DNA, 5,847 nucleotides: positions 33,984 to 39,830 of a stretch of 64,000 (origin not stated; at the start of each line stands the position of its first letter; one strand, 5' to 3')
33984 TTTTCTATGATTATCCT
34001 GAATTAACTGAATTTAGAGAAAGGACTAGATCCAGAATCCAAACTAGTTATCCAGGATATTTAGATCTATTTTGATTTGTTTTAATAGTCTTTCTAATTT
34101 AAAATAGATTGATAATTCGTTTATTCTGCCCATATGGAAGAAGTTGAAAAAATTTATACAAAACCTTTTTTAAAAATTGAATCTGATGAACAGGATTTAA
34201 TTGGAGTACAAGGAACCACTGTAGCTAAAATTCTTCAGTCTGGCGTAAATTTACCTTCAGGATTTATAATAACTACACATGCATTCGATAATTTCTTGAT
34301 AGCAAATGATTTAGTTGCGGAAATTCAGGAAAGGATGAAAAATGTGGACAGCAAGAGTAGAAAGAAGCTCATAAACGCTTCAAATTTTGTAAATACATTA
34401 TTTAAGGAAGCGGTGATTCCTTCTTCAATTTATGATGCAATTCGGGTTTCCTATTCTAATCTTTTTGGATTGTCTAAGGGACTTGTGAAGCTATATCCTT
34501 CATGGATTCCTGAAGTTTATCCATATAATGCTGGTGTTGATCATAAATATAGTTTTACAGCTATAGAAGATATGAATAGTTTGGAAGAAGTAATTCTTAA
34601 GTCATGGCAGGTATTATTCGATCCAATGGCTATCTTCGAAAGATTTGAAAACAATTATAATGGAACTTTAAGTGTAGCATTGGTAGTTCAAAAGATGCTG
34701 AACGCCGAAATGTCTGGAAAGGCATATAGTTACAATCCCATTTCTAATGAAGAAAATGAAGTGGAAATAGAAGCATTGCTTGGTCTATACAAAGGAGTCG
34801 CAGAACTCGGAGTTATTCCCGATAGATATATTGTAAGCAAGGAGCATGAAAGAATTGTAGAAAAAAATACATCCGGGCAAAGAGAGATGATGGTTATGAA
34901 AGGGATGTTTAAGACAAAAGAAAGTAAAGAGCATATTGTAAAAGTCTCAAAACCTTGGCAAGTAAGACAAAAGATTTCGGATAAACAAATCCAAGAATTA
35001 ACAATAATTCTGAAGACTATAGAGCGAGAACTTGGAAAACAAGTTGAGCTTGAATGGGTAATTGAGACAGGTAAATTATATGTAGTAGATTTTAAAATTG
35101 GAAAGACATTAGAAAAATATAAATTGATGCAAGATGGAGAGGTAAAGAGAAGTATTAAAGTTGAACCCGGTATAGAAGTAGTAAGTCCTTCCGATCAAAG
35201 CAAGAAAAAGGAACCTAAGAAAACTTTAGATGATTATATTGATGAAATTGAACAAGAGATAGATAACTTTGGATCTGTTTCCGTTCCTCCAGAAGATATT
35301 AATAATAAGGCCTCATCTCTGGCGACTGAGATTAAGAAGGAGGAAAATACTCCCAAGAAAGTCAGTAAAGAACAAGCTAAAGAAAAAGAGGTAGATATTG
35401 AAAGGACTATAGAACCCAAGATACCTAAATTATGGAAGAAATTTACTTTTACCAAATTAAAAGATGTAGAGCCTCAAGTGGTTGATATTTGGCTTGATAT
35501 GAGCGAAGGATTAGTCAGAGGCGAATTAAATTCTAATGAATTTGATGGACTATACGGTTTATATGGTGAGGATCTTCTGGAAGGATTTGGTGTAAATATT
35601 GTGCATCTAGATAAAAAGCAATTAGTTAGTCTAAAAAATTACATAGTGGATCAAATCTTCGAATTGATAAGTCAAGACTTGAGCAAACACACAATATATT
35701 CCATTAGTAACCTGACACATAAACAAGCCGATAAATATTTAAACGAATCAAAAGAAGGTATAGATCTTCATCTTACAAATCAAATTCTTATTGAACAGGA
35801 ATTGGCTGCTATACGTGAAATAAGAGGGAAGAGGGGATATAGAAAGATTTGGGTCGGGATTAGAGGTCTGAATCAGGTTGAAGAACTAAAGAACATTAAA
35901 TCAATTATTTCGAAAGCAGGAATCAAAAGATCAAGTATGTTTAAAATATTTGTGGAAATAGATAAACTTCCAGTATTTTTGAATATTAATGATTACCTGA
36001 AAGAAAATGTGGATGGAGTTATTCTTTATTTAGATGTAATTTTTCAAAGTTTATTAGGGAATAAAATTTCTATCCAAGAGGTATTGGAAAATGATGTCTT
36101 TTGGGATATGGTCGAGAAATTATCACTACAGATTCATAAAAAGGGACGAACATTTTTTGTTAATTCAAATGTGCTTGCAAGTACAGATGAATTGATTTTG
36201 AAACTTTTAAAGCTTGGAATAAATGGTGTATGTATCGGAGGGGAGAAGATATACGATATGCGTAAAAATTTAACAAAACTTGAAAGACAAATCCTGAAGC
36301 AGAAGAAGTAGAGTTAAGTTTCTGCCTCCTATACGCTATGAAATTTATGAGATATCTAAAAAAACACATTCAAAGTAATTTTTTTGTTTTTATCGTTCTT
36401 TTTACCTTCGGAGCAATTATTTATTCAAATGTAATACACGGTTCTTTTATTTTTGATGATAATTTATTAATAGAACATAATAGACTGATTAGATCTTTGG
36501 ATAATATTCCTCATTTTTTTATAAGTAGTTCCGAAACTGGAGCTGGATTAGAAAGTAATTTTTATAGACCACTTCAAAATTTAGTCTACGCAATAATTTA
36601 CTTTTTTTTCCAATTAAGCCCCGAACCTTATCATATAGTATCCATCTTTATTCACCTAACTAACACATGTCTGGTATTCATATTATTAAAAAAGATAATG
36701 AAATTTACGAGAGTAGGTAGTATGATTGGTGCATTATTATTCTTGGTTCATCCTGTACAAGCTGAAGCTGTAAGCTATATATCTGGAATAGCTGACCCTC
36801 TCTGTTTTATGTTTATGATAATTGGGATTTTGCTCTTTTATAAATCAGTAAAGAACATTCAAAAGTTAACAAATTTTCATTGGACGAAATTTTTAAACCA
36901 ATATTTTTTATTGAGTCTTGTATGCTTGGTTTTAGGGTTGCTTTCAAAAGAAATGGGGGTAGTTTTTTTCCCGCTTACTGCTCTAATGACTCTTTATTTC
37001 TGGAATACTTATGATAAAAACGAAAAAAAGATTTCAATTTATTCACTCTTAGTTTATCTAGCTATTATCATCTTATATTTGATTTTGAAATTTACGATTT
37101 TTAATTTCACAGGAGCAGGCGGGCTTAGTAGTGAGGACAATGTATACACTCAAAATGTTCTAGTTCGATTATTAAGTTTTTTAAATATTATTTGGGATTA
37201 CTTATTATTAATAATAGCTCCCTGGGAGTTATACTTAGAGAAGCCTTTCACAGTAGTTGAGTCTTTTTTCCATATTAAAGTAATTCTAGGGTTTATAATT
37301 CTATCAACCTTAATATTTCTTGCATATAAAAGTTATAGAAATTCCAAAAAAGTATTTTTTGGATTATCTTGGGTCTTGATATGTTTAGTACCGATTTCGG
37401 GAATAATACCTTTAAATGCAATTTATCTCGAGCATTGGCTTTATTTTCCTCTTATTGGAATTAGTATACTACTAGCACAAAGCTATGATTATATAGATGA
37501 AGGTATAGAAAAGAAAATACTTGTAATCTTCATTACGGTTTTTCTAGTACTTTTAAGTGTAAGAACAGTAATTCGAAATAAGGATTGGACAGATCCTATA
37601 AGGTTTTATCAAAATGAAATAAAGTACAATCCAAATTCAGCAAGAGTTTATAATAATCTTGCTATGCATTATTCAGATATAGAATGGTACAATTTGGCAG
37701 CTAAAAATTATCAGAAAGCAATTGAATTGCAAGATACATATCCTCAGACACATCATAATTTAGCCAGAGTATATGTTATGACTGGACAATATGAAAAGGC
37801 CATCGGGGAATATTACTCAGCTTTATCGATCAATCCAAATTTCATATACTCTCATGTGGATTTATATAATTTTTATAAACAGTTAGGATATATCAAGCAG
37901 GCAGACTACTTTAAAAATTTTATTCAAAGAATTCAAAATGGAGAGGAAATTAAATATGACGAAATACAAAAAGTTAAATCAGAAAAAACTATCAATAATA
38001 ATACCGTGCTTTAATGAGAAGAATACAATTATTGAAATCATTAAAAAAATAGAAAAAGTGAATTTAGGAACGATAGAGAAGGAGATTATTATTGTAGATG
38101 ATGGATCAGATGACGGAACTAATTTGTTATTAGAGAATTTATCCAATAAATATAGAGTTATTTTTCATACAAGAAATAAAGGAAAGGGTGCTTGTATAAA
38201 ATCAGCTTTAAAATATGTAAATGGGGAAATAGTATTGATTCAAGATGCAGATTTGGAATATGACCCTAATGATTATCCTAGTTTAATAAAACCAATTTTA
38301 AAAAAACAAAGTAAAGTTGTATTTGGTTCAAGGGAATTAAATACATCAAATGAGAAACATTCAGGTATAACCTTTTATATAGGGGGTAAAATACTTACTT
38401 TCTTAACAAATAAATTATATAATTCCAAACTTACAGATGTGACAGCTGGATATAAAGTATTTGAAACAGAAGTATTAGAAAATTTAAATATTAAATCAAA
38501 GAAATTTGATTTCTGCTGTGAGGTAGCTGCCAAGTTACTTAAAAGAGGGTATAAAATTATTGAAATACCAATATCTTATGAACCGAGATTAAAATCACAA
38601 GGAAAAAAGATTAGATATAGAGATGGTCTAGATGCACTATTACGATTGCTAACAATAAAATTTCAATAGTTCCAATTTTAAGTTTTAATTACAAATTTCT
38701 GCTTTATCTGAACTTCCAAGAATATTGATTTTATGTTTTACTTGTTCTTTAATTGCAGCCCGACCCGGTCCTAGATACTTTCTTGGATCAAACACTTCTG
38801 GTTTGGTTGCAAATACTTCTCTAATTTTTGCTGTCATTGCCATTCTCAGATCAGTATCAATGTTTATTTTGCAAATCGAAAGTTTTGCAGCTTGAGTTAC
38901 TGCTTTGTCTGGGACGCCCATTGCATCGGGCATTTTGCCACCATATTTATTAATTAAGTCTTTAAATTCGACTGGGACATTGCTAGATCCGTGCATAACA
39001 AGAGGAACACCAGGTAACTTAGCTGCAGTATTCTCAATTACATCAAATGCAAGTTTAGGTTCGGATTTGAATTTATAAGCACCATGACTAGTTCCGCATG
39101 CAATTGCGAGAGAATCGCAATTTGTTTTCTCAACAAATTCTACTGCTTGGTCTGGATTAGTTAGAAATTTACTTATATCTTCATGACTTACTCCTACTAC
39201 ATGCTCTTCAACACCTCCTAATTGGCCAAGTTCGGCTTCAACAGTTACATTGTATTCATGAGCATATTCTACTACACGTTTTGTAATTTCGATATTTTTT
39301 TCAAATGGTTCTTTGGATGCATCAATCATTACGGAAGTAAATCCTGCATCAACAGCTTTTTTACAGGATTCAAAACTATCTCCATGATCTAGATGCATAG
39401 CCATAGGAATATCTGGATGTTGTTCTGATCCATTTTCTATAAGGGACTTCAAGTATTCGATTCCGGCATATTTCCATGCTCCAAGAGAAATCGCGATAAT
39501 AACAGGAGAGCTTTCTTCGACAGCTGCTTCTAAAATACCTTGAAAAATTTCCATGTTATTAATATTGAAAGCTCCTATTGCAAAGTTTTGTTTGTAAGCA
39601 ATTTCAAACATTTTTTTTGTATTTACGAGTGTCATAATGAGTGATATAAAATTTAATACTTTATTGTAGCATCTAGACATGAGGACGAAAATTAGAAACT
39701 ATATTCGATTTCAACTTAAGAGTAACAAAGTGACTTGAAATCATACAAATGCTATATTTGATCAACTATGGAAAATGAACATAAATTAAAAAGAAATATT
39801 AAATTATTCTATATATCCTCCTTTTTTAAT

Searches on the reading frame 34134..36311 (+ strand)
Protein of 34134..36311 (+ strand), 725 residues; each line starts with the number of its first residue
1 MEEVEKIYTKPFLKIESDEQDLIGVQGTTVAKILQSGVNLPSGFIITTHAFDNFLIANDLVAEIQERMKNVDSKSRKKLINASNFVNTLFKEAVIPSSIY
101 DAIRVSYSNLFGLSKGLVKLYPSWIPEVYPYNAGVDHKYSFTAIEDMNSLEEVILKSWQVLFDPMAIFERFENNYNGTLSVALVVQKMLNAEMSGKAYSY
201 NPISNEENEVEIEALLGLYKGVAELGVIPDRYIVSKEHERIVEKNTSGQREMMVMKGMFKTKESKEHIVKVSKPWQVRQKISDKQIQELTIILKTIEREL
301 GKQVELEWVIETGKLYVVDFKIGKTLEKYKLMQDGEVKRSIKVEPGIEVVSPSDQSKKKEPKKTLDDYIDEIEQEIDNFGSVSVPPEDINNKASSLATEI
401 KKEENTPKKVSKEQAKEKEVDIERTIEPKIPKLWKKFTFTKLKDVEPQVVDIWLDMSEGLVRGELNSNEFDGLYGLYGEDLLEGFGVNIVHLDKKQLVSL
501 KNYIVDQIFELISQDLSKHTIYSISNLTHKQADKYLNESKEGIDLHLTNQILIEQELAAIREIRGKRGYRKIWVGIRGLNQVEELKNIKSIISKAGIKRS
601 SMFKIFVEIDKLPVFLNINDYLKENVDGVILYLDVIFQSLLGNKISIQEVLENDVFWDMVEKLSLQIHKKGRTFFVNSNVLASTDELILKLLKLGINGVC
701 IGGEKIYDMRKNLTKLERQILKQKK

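Call 27: search_protein_families(library=pfam, proteins=[window:34134-36311:+], max_evalue=0.00001)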
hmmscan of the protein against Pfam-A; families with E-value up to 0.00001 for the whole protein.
window:34134-36311:+ (725 aa): 1 family
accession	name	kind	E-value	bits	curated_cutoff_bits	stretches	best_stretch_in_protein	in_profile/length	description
PF01326.24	PPDK_N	-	2.8e-39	135.7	27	1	21-326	2-312/328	Pyruvate phosphate dikinase, AMP/ATP-binding domain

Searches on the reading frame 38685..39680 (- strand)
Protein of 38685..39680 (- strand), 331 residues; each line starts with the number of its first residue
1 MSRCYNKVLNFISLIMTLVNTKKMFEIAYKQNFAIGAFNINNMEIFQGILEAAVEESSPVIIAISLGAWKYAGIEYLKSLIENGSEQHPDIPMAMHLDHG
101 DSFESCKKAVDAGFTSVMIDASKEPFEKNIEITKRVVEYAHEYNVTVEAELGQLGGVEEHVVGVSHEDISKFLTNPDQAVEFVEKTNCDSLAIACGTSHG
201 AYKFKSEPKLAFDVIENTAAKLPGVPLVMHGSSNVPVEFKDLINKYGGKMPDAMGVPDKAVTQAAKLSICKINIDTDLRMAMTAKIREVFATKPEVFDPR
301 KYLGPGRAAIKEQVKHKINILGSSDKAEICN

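Call 3: search_protein_families(library=pfam, proteins=[window:38685-39680:-], max_evalue=0.01)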
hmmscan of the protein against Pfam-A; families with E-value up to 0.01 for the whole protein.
window:38685-39680:- (331 aa): 1 family
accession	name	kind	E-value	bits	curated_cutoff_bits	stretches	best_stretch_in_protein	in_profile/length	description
PF01116.26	F_bP_aldolase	-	9e-101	337.5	25.5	1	19-326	1-277/277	Fructose-bisphosphate aldolase class-II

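Call 4: search_protein_families(library=ncbifam, proteins=[window:38685-39680:-], max_evalue=0.01)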
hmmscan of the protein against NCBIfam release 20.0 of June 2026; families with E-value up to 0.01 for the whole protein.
window:38685-39680:- (331 aa): 20 families
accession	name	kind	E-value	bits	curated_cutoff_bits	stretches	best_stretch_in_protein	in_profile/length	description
NF005481.0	PRK07084.1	equivalog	1.8e-115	385.6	511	1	16-327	10-324/324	class II fructose-bisphosphate aldolase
TIGR01859.1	fruc_bis_ald_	equivalog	2.3e-106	355.6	343.05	1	18-327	1-282/282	class II fructose-1,6-bisphosphate aldolase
NF009497.0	PRK12857.1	equivalog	3.2e-96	321.9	423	2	16-238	1-216/284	class II fructose-1,6-bisphosphate aldolase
TIGR00167.1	cbbA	subfamily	2.9e-95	319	215.6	1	16-327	1-290/290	ketose-bisphosphate aldolase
NF009374.0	PRK12737.1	subfamily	1.7e-92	309.4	383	2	16-238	1-216/284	tagatose-bisphosphate aldolase subunit GatY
NF004493.0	PRK05835.1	equivalog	6.3e-90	301.5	558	1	18-326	2-306/307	class II fructose-bisphosphate aldolase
NF006626.0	PRK09195.1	subfamily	9.7e-89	297.2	384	2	16-238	1-216/284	tagatose-bisphosphate aldolase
TIGR01521.1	FruBisAldo_II_B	equivalog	1.7e-88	297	496.35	1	19-324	2-324/347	class II fructose-bisphosphate aldolase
TIGR01858.1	tag_bisphos_ald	equivalog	4.5e-85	285.2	443.55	2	18-239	1-215/282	tagatose bisphosphate family class II aldolase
NF006376.0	PRK08610.1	equivalog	2.7e-81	273.4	527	2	16-238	1-217/286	class II fructose-bisphosphate aldolase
NF005823.0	PRK07709.1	equivalog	2.2e-79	267.2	545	2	16-238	1-217/285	class II fructose-bisphosphate aldolase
NF006042.0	PRK08185.1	subfamily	3.1e-74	249.9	405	2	18-236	2-214/287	hypothetical protein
NF009375.0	PRK12738.1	equivalog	2.3e-69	233.8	542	2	16-240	1-218/286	tagatose-bisphosphate aldolase subunit KbaY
NF005943.0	PRK07998.1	equivalog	1.2e-66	225.1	364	2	16-239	1-214/283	class II aldolase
NF005288.0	PRK06806.1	equivalog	9.6e-61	205.5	396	1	16-244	1-221/281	class II fructose-bisphosphate aldolase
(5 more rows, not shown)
